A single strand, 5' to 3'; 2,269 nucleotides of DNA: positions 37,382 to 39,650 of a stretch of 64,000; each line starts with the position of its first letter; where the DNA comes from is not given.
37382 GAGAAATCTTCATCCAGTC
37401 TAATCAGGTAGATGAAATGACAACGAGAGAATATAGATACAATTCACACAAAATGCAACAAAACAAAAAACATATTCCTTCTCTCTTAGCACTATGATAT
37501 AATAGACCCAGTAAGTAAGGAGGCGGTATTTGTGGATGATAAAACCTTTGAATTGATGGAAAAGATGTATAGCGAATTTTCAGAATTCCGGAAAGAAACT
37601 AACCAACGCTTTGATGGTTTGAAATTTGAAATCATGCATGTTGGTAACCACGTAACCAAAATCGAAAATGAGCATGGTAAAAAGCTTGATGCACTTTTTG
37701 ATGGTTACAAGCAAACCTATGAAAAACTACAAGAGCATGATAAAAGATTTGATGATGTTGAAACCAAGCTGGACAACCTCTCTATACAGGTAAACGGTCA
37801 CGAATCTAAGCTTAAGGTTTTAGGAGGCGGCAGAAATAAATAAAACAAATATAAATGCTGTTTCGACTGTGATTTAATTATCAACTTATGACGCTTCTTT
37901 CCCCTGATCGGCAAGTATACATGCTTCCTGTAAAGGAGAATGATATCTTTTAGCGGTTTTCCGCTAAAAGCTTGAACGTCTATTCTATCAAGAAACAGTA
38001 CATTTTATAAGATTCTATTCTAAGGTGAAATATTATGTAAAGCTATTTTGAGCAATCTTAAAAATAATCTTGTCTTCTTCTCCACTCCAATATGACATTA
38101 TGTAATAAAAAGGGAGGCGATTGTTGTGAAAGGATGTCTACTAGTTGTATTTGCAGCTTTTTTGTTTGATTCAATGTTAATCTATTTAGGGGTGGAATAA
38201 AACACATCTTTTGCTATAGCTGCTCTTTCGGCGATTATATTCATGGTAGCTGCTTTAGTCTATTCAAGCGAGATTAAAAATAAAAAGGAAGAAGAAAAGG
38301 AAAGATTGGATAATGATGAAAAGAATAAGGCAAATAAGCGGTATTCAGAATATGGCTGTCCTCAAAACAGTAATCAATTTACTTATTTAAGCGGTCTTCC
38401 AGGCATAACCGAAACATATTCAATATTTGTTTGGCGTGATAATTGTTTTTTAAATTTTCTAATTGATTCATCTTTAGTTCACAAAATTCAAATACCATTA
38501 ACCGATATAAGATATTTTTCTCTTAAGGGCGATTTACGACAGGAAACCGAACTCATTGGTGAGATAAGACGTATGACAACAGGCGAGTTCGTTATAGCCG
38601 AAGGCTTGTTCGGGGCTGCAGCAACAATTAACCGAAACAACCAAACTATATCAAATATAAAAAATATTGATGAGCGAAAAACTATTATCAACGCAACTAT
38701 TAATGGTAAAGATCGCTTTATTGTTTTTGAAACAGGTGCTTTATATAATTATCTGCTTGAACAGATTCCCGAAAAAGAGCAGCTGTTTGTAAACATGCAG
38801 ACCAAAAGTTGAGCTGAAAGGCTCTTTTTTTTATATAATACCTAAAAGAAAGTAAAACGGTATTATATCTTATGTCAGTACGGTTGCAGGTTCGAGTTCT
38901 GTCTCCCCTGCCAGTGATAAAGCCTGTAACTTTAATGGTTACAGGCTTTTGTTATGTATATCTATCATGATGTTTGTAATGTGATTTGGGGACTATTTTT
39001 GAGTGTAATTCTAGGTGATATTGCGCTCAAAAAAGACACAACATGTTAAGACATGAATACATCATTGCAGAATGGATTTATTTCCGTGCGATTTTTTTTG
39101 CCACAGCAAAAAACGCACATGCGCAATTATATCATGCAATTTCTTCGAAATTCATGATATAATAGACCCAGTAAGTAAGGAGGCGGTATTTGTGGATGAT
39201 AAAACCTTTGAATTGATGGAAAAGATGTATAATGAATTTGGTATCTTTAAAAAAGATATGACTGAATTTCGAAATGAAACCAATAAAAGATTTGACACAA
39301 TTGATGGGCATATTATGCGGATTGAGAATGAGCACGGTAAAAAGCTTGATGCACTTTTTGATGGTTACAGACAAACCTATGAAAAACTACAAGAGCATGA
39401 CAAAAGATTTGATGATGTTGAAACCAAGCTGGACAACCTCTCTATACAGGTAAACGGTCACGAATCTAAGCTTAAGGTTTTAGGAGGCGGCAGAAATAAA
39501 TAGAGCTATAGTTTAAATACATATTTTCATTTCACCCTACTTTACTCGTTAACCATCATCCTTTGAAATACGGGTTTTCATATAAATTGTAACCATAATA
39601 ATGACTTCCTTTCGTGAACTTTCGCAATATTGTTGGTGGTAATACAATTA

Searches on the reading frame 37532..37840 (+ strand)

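Call 73: search_protein_families(library=pfam, proteins=[window:37532-37840:+], max_evalue=0.01)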
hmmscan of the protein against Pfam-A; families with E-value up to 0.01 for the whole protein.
window:37532-37840:+ (103 aa): 4 families
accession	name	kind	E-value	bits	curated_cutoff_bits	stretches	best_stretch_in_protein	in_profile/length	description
PF20667.3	Sec10_N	-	2.9e-05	24.6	27.4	1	12-87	4-79/118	Exocyst complex component Sec10, N-terminal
PF02403.27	Seryl_tRNA_N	-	0.002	18.8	28.2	1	15-86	33-103/108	Seryl-tRNA synthetase N-terminal domain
PF19111.5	DUF5798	-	0.0021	18.7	27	0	49-93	7-51/89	Family of unknown function (DUF5798)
PF01519.22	DUF16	-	0.0054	17.6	40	0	15-47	24-56/104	Protein of unknown function DUF16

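Call 74: search_protein_families(library=phrogs, proteins=[window:37532-37840:+], max_evalue=0.01)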
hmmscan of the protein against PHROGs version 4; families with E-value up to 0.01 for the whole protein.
window:37532-37840:+ (103 aa): 6 families
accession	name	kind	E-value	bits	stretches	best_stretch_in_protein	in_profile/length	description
phrog_15901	-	unknown function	2.8e-13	51.3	1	3-70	4-79/94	-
phrog_5553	-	unknown function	1.5e-06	29.4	1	1-95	1-108/114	-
phrog_73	-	head and packaging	0.0018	19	1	6-88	184-268/287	head scaffolding protein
phrog_5328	-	unknown function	0.0034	18.8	1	13-96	11-97/101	-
phrog_11953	-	DNA, RNA and nucleotide metabolism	0.0049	17.7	0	3-46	70-114/154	exonuclease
phrog_12015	-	unknown function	0.0051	17.4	0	61-96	95-130/165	-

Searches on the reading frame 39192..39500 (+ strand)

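Call 73: search_protein_families(library=pfam, proteins=[window:39192-39500:+], max_evalue=0.01)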
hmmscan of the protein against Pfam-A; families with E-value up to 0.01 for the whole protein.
window:39192-39500:+ (103 aa): 3 families
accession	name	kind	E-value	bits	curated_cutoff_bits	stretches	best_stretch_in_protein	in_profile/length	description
PF20667.3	Sec10_N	-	1.8e-05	25.3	27.4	1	12-87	4-79/118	Exocyst complex component Sec10, N-terminal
PF19111.5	DUF5798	-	0.0019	18.8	27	0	49-93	7-51/89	Family of unknown function (DUF5798)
PF16326.10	ABC_tran_CTD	-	0.0031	18.1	32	1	31-83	7-60/69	ABC transporter C-terminal domain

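Call 74: search_protein_families(library=phrogs, proteins=[window:39192-39500:+], max_evalue=0.01)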
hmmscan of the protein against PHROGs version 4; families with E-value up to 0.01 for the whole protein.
window:39192-39500:+ (103 aa): 4 families
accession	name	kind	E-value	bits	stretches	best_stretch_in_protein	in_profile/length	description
phrog_15901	-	unknown function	2.6e-11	45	1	3-70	4-79/94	-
phrog_5553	-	unknown function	5.2e-07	30.9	1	1-95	1-108/114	-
phrog_12015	-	unknown function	0.00072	20.2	1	25-97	91-159/165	-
phrog_11953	-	DNA, RNA and nucleotide metabolism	0.0045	17.8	0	9-52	69-112/154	exonuclease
